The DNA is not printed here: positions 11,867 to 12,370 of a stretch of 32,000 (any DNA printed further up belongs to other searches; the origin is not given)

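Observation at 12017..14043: Translationally coupled three-gene cassette (ABC/AAA_21-type ATPase, DUF4276 Toprim-like protein, 67-aa protein), a candidate uncharacterised conflict/defence system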

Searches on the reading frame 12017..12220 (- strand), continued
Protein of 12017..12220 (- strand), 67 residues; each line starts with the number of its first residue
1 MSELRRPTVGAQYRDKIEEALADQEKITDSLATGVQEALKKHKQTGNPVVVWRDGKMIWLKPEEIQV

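Call 65: search_protein_families(library=pfam, proteins=[L002:5424-6023:+, L005:5415-6017:+, L028:362-1150:+, L039:4015-4776:+, L137:3687-4367:+, L002:4784-5176:+], max_evalue=0.01)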
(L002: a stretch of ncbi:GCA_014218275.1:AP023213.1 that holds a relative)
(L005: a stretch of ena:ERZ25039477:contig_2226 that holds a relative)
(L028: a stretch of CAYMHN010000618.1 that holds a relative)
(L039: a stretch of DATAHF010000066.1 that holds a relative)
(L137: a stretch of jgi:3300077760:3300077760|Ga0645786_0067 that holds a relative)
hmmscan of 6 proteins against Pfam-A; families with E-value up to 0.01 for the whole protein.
L002:5424-6023:+ (199 aa): 6 families
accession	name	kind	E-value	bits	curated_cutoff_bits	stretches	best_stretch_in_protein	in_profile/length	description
PF06414.18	Zeta_toxin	-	4.1e-14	52.9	22.3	1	2-152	14-180/199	Zeta toxin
PF13671.12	AAA_33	-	3.3e-09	37.6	27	1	7-134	2-135/143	AAA domain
PF20720.3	nSTAND3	-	5.7e-05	23.3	27.2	1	2-51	15-65/155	Novel STAND NTPase 3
PF00005.33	ABC_tran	-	0.0007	20.6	25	1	4-30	11-37/137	ABC transporter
PF13476.12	AAA_23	-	0.0016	19.6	27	1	4-32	19-47/201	AAA domain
PF13401.12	AAA_22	-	0.0062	17.3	27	0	4-37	5-34/130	AAA domain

L005:5415-6017:+ (200 aa): 6 families
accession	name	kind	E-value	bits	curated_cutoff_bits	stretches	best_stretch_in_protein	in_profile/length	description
PF06414.18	Zeta_toxin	-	3.3e-10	40.2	22.3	2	59-144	81-169/199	Zeta toxin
PF13671.12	AAA_33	-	1.4e-08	35.6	27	1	8-136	1-135/143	AAA domain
PF20720.3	nSTAND3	-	0.0043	17.2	27.2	1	5-50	16-62/155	Novel STAND NTPase 3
PF00005.33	ABC_tran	-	0.0064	17.5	25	1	8-29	13-34/137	ABC transporter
PF13476.12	AAA_23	-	0.0071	17.4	27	0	6-21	19-34/201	AAA domain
PF13514.12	AAA_27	-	0.0079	16.2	22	0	2-25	22-45/206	AAA domain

L028:362-1150:+ (262 aa): 7 families
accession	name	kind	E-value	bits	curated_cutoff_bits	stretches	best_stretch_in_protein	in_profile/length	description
PF06414.18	Zeta_toxin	-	7.3e-10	39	22.3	1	7-139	14-161/199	Zeta toxin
PF13671.12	AAA_33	-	1.2e-08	35.8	27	1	11-138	1-134/143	AAA domain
PF20720.3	nSTAND3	-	0.0019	18.4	27.2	1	9-55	17-64/155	Novel STAND NTPase 3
PF13514.12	AAA_27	-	0.0026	17.8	22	1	8-38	25-55/206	AAA domain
PF13476.12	AAA_23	-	0.0033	18.5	27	1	9-28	19-38/201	AAA domain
PF00005.33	ABC_tran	-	0.0034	18.4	25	1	10-40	12-42/137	ABC transporter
PF13191.12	AAA_16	-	0.0088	17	32.6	0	4-36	19-51/167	AAA ATPase domain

L039:4015-4776:+ (253 aa): 3 families
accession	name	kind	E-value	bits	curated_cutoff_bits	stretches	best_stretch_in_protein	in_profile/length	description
PF06414.18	Zeta_toxin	-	1.1e-09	38.5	22.3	1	49-142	74-170/199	Zeta toxin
PF13671.12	AAA_33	-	4.4e-06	27.5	27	1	12-133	3-135/143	AAA domain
PF13476.12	AAA_23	-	0.0076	17.3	27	0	8-23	19-34/201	AAA domain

L137:3687-4367:+ (226 aa): 0 families

L002:4784-5176:+ (130 aa): 0 families
